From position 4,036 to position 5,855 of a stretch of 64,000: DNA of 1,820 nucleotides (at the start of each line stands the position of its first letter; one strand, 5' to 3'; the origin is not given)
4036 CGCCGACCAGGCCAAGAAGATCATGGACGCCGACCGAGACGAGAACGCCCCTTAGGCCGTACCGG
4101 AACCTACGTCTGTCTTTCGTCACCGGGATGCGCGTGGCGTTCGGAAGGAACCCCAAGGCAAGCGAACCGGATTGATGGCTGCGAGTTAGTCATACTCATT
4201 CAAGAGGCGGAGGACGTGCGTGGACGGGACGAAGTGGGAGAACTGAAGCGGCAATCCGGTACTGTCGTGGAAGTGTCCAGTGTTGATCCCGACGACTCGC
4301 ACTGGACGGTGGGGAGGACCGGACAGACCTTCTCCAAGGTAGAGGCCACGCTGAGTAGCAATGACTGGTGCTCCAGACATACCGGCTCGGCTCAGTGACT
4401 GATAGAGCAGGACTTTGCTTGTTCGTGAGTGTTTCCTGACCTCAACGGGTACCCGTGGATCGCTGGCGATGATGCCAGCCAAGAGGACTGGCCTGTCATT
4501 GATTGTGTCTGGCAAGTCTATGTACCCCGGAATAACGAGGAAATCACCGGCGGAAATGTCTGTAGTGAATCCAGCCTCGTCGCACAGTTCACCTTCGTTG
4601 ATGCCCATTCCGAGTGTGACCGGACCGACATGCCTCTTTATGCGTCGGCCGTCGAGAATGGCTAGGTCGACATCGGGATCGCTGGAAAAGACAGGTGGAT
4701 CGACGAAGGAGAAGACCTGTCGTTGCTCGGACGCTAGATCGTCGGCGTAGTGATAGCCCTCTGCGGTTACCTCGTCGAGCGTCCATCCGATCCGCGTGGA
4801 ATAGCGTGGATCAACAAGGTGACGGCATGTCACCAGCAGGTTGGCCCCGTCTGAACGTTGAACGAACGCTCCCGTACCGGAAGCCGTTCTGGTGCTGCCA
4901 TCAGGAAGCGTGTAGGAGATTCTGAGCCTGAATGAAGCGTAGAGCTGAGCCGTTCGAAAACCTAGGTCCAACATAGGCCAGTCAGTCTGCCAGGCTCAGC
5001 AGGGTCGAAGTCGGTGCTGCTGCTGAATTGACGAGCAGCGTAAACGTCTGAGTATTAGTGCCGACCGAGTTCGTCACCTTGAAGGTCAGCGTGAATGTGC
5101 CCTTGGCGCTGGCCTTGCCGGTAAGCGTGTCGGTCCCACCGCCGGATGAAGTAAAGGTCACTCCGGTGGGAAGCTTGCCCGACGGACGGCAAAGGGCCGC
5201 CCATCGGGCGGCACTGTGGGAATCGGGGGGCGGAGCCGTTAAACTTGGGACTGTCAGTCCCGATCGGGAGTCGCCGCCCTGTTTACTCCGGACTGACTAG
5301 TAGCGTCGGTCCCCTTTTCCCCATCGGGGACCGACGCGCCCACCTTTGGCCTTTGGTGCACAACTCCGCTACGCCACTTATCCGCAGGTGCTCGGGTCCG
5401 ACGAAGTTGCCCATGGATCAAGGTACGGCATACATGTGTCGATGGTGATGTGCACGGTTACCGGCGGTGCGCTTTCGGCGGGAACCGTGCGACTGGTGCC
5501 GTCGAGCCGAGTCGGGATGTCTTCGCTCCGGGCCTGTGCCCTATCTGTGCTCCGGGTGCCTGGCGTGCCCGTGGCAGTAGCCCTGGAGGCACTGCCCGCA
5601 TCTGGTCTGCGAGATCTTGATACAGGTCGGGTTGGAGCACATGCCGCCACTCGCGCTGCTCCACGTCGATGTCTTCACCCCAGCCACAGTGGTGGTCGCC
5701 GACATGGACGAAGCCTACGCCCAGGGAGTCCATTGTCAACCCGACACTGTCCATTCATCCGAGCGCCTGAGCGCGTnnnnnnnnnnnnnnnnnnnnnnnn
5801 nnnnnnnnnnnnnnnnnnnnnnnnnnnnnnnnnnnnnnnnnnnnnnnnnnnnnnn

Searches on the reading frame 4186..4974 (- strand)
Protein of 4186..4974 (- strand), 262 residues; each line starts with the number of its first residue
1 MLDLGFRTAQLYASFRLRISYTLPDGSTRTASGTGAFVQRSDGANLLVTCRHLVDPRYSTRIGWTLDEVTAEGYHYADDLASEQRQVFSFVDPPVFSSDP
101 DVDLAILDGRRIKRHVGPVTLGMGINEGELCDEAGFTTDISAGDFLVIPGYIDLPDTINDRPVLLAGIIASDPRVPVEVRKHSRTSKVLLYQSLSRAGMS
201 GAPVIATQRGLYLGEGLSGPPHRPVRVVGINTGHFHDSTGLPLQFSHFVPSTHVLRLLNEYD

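Call 3: search_protein_families(library=pfam, proteins=[window:4186-4974:-], max_evalue=1)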
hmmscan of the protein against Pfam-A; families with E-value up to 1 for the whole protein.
window:4186-4974:- (262 aa): 2 families
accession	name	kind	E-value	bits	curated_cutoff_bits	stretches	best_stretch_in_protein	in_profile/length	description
PF13365.12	Trypsin_2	-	1.6e-08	35.9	27.6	1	33-210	1-139/144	Trypsin-like peptidase domain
PF02246.21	B1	-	0.1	13.1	25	0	65-84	29-48/69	Protein L b1 domain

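Call 25: search_protein_families(library=ncbifam, proteins=[window:4186-4974:-], max_evalue=0.1)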
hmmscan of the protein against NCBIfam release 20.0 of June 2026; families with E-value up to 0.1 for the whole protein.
window:4186-4974:- (262 aa): 0 families

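Call 26: search_protein_families(library=padloc, proteins=[window:4186-4974:-], max_evalue=0.1)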
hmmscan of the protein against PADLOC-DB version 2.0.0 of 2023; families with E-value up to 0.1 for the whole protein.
window:4186-4974:- (262 aa): 2 families
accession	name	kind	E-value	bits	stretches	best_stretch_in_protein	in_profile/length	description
PDLC05022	PDC-S45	-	2.8e-09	34.3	1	18-235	26-238/293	-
PDLC03247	MTase_II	-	0.039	11.1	1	65-99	153-187/282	Type II methyltransferase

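Call 34: find_encoding_contigs(protein=window:4186-4974:-, flank=10000, max_places=3)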
Protein window:4186-4974:- (262 aa): no gene with exactly this product is on record in the collection.

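Call 64: search_protein_families(library=phrogs, proteins=[window:4186-4974:-], max_evalue=0.01)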
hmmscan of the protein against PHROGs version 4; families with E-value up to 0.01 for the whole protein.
window:4186-4974:- (262 aa): 1 family
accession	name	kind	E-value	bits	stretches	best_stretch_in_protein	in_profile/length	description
phrog_7688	-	unknown function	1.2e-07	32.1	1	28-213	21-208/288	-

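Call 71: find_related_loci(query=window:4186-4974:-, collection=metagenome_contigs, flank=4000)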
Query window:4186-4974:- (262 aa) in metagenome_contigs; peptide patterns used: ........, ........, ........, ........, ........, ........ (x = any residue, [..] = any of these).
237 stretches matched a pattern, but none encodes a relative of the query by tblastn (E <= 1e-3).

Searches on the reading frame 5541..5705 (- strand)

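Call 3: search_protein_families(library=pfam, proteins=[window:5541-5705:-], max_evalue=1)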
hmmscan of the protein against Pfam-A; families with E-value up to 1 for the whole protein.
window:5541-5705:- (54 aa): 1 family
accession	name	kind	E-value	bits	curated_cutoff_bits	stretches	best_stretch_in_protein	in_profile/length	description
PF01428.23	zf-AN1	-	0.2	12.2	27.9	1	23-53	1-33/40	AN1-like Zinc finger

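Call 64: search_protein_families(library=phrogs, proteins=[window:5541-5705:-], max_evalue=0.01)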
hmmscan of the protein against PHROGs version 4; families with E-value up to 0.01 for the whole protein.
window:5541-5705:- (54 aa): 0 families
